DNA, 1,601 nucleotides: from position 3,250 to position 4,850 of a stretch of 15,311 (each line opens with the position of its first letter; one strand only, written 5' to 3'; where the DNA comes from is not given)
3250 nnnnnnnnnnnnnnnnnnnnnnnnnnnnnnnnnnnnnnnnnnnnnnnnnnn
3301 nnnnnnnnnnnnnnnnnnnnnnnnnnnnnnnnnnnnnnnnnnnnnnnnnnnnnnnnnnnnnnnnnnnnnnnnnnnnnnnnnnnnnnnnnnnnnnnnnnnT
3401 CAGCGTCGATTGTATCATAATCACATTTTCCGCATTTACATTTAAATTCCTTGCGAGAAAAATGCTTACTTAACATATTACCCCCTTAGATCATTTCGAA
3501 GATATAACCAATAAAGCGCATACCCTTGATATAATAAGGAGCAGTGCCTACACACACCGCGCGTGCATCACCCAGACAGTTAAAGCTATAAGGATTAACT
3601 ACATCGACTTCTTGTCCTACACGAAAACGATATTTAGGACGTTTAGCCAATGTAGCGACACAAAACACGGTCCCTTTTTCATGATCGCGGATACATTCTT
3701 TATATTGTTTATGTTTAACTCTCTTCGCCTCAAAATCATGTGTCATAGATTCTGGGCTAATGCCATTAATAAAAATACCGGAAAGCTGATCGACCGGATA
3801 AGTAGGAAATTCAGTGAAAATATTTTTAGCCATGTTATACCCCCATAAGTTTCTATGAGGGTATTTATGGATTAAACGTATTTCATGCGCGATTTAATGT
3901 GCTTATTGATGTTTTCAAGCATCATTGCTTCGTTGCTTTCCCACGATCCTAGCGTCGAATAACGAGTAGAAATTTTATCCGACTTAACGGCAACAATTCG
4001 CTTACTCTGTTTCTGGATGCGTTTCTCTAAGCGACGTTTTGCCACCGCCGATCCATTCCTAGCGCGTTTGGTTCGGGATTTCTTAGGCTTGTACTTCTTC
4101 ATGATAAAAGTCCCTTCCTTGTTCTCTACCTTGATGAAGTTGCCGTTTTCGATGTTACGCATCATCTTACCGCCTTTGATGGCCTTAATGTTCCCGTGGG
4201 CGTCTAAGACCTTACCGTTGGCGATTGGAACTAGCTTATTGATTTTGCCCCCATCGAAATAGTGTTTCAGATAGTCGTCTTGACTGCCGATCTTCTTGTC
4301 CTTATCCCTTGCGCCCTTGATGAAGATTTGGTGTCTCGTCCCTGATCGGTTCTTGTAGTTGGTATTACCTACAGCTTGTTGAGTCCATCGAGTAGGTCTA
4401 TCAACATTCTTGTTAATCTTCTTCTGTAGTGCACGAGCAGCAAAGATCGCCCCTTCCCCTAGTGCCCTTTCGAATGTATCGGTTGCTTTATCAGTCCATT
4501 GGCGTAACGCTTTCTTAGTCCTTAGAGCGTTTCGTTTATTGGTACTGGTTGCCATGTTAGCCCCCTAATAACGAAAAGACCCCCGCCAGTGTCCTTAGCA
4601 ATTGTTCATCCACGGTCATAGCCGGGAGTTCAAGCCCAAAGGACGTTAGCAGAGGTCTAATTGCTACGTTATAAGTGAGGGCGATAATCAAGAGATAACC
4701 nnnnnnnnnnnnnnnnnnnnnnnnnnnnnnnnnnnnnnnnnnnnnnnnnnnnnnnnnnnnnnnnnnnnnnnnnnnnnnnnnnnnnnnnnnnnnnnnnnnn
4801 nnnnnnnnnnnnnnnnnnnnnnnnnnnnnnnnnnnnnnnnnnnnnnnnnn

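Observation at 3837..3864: Recurring hairpin that buries the ribosome-binding site of the next gene (copy at 3837-3864)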

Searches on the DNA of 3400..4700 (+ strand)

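Call 7: search_dna_similar(query=window:3400-4700:+, collection=phages, mode=near, max_rows=30)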
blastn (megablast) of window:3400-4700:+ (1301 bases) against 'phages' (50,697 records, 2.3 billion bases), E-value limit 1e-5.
No match.

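Call 11: search_dna_similar(query=window:3400-4700:+, collection=phages, mode=distant, max_rows=30)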
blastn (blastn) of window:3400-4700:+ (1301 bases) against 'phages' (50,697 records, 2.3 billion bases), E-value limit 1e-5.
No match.
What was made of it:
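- Tried and rejected: Nucleotide searches of GenBank phages with the copy 1 region found nothing, near or distant (calls 7, 11).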

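Call 24: search_dna_similar(query=window:3400-4700:+, collection=ecoli_genomes, mode=near, max_rows=10)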
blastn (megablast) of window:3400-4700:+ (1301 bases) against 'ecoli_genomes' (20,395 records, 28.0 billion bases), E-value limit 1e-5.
Records with a match: 55; places in all: 58; records where one place covers at least 80% of the query: 53.
Genomes with a match: 55 of 5426; with a place that covers at least 80% of the query: 53. Places per genome that has any: lowest 1, median 1, highest 2. On chromosomes: 58 places; on plasmids: 0.
Best place of each record, by identity: 95-99% 51; 90-95% 2; 80-90% 2.
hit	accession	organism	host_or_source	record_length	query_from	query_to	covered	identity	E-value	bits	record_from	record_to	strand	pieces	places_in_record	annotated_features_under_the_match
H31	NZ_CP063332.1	Escherichia coli strain BS74R-D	Homo sapiens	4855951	1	1301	100%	98.8%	0e+0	2320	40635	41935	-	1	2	hypothetical protein (x3) | D-Ala-D-Ala carboxypeptidase family metallohydrolase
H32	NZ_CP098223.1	Escherichia coli strain Z0117EC0005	Canis lupus familiaris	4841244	1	1301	100%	98.7%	0e+0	2309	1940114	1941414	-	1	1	hypothetical protein (x3) | D-Ala-D-Ala carboxypeptidase family metallohydrolase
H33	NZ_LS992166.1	Escherichia coli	-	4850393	1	1301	100%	98.7%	0e+0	2309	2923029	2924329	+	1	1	hypothetical protein (x3) | D-Ala-D-Ala carboxypeptidase family metallohydrolase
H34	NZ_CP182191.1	Escherichia coli strain EC24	pig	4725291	1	1301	100%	98.5%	0e+0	2298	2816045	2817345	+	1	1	hypothetical protein (x2) | D-Ala-D-Ala carboxypeptidase family metallohydrolase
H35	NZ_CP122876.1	Escherichia coli strain ETEC1717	Sus scrofa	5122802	1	1301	100%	98.3%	0e+0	2281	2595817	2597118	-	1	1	hypothetical protein (x3) | D-Ala-D-Ala carboxypeptidase family metallohydrolase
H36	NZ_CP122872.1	Escherichia coli strain ETEC1718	Sus scrofa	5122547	1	1301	100%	98.3%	0e+0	2281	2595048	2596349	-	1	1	hypothetical protein (x3) | D-Ala-D-Ala carboxypeptidase family metallohydrolase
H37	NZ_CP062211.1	Escherichia coli strain L3Cip3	river water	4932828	1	1301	100%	98.2%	0e+0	2270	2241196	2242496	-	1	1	hypothetical protein (x3) | D-Ala-D-Ala carboxypeptidase family metallohydrolase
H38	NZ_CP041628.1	Escherichia coli strain PE15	pig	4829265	1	1301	100%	98.2%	0e+0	2270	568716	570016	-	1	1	hypothetical protein (x3) | D-Ala-D-Ala carboxypeptidase family metallohydrolase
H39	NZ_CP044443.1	Escherichia coli strain HeN100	-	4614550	1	1301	100%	98.2%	0e+0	2270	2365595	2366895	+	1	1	hypothetical protein (x3) | D-Ala-D-Ala carboxypeptidase family metallohydrolase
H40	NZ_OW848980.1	Escherichia coli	Homo sapiens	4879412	1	1301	100%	98.0%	0e+0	2259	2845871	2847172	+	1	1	hypothetical protein (x3) | D-Ala-D-Ala carboxypeptidase family metallohydrolase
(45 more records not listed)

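Call 25: get_annotated_region(hit=H32, flank=20000)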
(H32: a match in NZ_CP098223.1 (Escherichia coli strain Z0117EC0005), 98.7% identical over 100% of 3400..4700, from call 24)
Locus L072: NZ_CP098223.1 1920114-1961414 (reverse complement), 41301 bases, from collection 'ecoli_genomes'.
description: Escherichia coli strain Z0117EC0005 chromosome, complete genome
organism: Escherichia coli strain Z0117EC0005 (NCBI taxid 562)
replicon: chromosome; assembly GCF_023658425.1
host: Canis lupus familiaris; source: -; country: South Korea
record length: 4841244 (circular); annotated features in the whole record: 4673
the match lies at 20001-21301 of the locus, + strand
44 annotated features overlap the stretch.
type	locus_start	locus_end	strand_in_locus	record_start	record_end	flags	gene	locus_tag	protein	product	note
CDS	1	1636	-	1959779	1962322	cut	mdoH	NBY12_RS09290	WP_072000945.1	glucans biosynthesis glucosyltransferase MdoH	-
CDS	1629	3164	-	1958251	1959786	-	mdoG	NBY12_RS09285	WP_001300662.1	glucans biosynthesis protein MdoG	-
CDS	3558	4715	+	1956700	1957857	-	mdoC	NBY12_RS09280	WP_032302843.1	glucans biosynthesis protein MdoC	-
CDS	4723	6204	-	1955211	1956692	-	clsC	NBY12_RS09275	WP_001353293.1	cardiolipin synthase ClsC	-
CDS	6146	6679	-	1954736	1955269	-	ymdB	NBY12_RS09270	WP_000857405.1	O-acetyl-ADP-ribose deacetylase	-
CDS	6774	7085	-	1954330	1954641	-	ymdA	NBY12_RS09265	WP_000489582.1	protein YmdA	-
CDS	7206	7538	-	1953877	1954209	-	csgC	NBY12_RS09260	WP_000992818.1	curli assembly chaperone CsgC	-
CDS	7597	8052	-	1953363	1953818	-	csgA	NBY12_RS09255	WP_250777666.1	curli major subunit CsgA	-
CDS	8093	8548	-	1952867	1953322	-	csgB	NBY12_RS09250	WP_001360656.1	curli minor subunit CsgB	-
CDS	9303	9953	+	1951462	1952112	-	csgD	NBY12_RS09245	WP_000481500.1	biofilm master transcriptional regulator CsgD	-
CDS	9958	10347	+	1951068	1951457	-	csgE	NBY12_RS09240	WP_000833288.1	curli production assembly/transport protein CsgE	-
CDS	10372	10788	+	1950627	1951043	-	csgF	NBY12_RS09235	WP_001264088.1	curli production assembly/transport protein CsgF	-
CDS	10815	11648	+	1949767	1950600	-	csgG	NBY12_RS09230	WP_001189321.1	curli production assembly/transport protein CsgG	-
CDS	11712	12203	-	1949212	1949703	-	ycdZ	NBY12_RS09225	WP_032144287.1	DUF1097 domain-containing protein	-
CDS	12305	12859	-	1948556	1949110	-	ycdY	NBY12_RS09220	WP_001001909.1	molecular chaperone YcdY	-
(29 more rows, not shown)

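Call 83: search_dna_similar(query=window:3826-3880:-, collection=phages, mode=distant, max_evalue=10, max_rows=30)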
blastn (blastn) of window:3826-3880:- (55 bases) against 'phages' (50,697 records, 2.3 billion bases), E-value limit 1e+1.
Records with a match: 4; places in all: 4; records where one place covers at least 80% of the query: 0.
Best place of each record, by identity: 95-99% 4.
By first word of the organism name: Vibrio 4.
By host as written in the record: Vibrio breoganii 3; uncharacterized 1.
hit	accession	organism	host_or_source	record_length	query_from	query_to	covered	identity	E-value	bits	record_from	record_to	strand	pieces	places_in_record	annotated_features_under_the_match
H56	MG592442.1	Vibrio phage 1.064.O._10N.261.52.E2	uncharacterized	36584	34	54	38%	95.2%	4e+0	35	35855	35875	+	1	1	hypothetical protein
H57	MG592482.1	Vibrio phage 1.108.O._10N.222.51.A4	Vibrio breoganii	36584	34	54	38%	95.2%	4e+0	35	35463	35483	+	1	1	hypothetical protein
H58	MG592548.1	Vibrio phage 1.182.O._10N.286.46.E1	Vibrio breoganii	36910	34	54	38%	95.2%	4e+0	35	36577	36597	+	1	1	hypothetical protein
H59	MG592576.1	Vibrio phage 1.206.O._10N.222.51.B10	Vibrio breoganii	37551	34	54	38%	95.2%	4e+0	35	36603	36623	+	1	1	hypothetical protein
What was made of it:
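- Tried and rejected: A 55-nt query found only chance 21-nt hits in Vibrio phages (call 83).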
